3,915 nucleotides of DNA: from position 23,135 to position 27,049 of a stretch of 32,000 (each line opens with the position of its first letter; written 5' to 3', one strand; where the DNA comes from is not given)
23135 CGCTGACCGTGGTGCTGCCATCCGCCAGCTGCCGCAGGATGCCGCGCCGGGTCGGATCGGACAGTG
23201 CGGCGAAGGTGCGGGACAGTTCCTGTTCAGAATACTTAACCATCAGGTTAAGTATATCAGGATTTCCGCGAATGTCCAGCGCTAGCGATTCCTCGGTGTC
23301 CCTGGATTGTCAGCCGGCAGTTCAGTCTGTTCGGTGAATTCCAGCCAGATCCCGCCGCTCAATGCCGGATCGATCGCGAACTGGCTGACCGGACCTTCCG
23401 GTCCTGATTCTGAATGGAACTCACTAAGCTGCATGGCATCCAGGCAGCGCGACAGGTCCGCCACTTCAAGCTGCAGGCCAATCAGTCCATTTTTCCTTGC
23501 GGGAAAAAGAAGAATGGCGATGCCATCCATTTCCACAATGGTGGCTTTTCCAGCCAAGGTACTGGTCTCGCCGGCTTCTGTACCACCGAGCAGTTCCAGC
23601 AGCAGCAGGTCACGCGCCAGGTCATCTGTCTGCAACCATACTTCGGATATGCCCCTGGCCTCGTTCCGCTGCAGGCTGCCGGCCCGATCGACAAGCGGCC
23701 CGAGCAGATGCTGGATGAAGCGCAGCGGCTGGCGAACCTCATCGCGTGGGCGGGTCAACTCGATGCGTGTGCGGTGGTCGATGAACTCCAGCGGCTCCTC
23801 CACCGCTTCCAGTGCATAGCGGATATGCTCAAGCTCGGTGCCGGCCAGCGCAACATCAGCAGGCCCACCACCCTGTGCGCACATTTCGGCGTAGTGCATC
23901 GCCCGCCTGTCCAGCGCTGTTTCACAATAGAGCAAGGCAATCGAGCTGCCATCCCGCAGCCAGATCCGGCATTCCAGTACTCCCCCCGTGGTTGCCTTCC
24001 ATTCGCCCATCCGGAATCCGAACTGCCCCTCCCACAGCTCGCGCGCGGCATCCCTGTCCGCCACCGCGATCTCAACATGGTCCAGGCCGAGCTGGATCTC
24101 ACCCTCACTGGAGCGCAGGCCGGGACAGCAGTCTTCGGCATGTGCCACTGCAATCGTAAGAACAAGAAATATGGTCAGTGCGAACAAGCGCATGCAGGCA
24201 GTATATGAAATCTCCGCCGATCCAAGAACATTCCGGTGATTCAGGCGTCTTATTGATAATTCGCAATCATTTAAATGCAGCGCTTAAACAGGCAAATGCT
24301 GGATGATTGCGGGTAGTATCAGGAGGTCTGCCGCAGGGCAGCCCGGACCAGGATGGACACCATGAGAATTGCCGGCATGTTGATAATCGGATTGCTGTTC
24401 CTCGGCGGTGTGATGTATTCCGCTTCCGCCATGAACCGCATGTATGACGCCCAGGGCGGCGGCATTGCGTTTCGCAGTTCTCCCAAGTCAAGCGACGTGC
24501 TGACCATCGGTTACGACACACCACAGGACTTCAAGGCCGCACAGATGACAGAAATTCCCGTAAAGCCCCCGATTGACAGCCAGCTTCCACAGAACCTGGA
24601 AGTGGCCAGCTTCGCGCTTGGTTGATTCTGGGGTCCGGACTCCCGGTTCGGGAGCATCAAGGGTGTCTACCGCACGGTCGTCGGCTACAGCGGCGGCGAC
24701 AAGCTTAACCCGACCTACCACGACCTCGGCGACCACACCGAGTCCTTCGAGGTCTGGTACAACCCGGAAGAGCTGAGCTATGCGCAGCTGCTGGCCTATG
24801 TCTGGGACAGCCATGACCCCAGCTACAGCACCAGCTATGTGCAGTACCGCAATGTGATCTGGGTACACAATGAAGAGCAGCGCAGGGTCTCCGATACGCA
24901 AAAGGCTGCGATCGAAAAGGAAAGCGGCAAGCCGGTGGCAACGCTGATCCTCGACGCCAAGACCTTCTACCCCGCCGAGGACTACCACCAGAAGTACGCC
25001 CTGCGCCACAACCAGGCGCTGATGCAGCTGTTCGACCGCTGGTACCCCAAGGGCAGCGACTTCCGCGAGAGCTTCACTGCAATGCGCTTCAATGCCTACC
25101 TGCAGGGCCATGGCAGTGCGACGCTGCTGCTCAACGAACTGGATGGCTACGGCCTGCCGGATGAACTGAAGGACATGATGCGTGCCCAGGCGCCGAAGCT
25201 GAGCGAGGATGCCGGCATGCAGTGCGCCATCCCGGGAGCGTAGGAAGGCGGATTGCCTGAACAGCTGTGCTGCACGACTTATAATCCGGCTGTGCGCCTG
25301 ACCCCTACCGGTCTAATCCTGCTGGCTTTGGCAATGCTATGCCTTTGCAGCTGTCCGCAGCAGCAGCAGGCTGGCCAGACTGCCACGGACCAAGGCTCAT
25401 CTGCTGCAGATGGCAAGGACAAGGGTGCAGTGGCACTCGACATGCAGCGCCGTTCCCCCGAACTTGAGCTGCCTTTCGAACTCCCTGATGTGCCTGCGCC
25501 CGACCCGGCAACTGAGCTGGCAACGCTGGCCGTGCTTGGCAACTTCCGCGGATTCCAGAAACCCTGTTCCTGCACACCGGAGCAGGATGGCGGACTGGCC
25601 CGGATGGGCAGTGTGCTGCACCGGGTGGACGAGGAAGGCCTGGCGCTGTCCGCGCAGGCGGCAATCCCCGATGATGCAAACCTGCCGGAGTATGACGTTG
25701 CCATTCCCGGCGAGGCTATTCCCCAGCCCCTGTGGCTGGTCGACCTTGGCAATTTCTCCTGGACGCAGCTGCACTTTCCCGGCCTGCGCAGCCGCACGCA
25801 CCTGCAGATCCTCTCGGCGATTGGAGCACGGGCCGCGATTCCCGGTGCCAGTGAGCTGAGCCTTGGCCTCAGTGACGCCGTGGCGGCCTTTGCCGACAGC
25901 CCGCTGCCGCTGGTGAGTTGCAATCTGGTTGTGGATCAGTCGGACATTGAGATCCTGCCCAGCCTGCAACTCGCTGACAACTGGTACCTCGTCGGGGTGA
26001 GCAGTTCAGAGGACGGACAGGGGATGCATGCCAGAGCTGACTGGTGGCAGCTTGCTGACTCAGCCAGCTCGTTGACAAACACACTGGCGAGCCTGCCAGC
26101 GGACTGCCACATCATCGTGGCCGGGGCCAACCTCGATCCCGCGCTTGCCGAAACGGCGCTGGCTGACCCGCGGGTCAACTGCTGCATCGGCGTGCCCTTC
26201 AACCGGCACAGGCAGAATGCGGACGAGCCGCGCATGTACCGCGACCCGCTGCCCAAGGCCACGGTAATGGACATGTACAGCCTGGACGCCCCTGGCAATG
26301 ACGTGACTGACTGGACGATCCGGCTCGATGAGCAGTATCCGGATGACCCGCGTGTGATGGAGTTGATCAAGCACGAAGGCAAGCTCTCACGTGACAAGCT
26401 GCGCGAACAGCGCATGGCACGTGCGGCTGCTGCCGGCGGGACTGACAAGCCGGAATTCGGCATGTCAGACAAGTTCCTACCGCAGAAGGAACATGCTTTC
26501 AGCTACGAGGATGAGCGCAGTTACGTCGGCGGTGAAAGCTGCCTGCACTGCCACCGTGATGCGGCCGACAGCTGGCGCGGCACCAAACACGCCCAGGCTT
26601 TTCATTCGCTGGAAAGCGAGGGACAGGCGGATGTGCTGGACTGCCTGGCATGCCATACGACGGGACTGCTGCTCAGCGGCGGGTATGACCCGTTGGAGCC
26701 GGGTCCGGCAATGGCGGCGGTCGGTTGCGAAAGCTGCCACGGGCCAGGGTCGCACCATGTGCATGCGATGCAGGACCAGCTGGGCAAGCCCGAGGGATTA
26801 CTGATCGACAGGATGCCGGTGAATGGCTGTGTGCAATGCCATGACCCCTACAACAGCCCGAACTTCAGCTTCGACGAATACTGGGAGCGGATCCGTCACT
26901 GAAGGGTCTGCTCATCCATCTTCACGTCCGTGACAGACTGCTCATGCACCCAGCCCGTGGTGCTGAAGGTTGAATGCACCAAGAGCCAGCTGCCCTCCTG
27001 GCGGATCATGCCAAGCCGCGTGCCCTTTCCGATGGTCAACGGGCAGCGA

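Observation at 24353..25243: Split ORFs are one MsrA gene with TGA at the catalytic Cys: candidate selenocysteine MsrA with a downstream SECIS-like hairpin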

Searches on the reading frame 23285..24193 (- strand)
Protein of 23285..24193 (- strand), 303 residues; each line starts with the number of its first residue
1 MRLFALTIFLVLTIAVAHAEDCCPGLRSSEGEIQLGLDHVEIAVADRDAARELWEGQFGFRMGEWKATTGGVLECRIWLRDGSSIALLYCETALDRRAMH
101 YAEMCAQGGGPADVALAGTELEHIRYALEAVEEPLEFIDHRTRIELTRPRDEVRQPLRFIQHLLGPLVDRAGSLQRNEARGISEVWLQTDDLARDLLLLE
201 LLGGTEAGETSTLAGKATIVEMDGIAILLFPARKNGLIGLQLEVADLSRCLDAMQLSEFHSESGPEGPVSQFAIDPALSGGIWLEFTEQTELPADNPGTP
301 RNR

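Call 13: search_protein_families(library=pfam, proteins=[window:23285-24193:-], max_evalue=0.001)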
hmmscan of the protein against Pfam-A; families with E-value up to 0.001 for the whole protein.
window:23285-24193:- (303 aa): 1 family
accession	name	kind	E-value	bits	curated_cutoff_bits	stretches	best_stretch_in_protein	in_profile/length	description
PF13468.12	Glyoxalase_3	-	0.00089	19.8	25.1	0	37-191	1-164/176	Glyoxalase-like domain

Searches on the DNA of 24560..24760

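Call 70: search_rna_families(source=window, start=24560, end=24760, threshold=evalue, max_evalue=10, show_alignments=3)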
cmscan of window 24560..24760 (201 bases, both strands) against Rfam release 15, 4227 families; matches with E-value up to 10: 0.
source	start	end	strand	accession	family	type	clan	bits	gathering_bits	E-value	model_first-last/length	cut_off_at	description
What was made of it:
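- Closest known: Bacterial SECIS consensus. Different: No Rfam family matches it (call 70).
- No Rfam family matched, even at E = 10 (call 70).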

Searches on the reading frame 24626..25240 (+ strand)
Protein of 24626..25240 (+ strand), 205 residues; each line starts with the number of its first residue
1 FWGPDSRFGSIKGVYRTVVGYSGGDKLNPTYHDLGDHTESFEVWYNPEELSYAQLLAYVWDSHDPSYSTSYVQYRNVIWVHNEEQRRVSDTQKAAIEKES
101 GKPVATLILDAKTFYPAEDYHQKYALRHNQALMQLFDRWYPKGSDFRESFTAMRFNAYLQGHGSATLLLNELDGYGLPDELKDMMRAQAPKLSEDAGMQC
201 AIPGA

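Call 68: find_related_loci(query=window:24626-25240:+, collection=metagenome_contigs, flank=3000)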
Query window:24626-25240:+ (205 aa) in metagenome_contigs; peptide patterns used: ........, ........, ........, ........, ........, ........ (x = any residue, [..] = any of these).
600 stretches matched a pattern (row limit reached: there are more); 580 encode a relative of the query (tblastn E <= 1e-3); the best 80 are kept; 80 distinct loci.
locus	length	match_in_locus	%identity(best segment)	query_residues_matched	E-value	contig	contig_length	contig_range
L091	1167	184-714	50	1-177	7e-60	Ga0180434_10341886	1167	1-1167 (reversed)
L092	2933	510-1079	47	1-186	2e-56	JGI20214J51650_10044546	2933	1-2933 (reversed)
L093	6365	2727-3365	42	1-202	1e-55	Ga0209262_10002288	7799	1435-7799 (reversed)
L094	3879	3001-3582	43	1-194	1e-55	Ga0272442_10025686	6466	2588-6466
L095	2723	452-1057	46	1-203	3e-55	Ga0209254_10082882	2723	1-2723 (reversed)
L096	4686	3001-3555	47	1-185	9e-55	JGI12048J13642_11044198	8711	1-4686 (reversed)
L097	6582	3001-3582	44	1-193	4e-54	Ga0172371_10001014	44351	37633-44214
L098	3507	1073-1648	44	1-188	3e-54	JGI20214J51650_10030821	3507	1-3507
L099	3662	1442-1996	45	1-185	2e-53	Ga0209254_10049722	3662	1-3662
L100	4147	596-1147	48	1-187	2e-53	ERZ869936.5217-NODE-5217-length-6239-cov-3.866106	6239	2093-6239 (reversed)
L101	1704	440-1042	45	1-203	4e-54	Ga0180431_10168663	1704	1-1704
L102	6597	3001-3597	44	1-203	5e-53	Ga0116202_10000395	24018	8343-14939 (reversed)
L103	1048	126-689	45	1-186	3e-56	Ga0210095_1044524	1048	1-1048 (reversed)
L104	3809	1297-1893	44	1-203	4e-53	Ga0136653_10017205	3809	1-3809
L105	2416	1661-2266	46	1-203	2e-53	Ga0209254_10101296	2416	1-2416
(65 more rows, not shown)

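Call 73: search_protein_families(library=pfam, proteins=[window:24626-25240:+], max_evalue=10)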
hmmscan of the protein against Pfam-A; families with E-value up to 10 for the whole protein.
window:24626-25240:+ (205 aa): 2 families
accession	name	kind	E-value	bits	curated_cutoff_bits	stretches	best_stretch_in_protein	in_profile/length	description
PF01625.27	PMSR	-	1.9e-32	113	23.7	1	1-131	9-150/153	Peptide methionine sulfoxide reductase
PF20939.2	MsrA_helical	-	0.17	12.1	23.7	1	147-180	8-41/51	Selenoprotein methionine sulfoxide reductase A, helical domain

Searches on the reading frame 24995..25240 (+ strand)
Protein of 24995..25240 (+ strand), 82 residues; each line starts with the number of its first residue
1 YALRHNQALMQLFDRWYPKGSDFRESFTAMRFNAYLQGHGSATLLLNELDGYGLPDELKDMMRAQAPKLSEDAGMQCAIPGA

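Call 73: search_protein_families(library=pfam, proteins=[window:24995-25240:+], max_evalue=10)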
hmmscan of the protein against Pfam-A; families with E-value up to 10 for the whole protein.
window:24995-25240:+ (82 aa): 1 family
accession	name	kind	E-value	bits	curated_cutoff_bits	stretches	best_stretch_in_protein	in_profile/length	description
PF20939.2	MsrA_helical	-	0.056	13.7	23.7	1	24-60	8-44/51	Selenoprotein methionine sulfoxide reductase A, helical domain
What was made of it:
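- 25019..25192 (+): C-terminal helical domain of the CoMsrA type. The Pfam PF20939 match is only weak: 13.7 bits against a cut-off of 23.7 (call 73).
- On CoMsrA-type two-domain selenoprotein MsrA (PF01625 + PF20939 MsrA_helical): PF20939 itself scores only 13.7 bits against a cut-off of 23.7 (call 73).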

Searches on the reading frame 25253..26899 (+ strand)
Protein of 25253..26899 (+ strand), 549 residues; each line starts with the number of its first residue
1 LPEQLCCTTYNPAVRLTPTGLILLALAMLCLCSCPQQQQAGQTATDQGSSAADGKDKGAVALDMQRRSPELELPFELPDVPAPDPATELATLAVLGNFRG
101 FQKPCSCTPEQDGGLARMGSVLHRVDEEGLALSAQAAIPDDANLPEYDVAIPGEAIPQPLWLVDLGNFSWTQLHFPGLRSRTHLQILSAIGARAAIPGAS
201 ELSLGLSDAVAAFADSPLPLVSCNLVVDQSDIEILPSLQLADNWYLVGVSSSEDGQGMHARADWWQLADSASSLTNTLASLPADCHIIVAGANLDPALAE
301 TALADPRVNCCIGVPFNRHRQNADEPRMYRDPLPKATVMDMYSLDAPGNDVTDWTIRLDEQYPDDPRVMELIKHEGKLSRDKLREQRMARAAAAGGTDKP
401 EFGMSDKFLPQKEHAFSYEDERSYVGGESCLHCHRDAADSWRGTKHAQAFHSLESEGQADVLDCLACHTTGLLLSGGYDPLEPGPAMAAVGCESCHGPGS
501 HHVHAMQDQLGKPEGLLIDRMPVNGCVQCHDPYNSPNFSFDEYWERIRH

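Call 13: search_protein_families(library=pfam, proteins=[window:25253-26899:+], max_evalue=0.001)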
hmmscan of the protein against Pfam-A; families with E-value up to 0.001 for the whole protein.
window:25253-26899:+ (549 aa): 4 families
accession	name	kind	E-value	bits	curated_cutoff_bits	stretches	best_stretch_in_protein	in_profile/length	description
PF13435.11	Cytochrome_C554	-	2.1e-14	54.7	20.8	1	430-497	2-84/84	Cytochrome c554 and c-prime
PF22113.1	Mtrc-MtrF_II-IV_dom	-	5.1e-06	26.6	30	0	427-471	120-166/176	Outer membrane cytochrome MtrC/MtrF-like, domains II/IV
PF14522.11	Cytochrome_C7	-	9.5e-05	22.6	24.8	0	426-470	12-50/67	Cytochrome c7 and related cytochrome c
PF14537.11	Cytochrom_c3_2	-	0.00049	20.9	25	0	418-469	17-65/79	Cytochrome c3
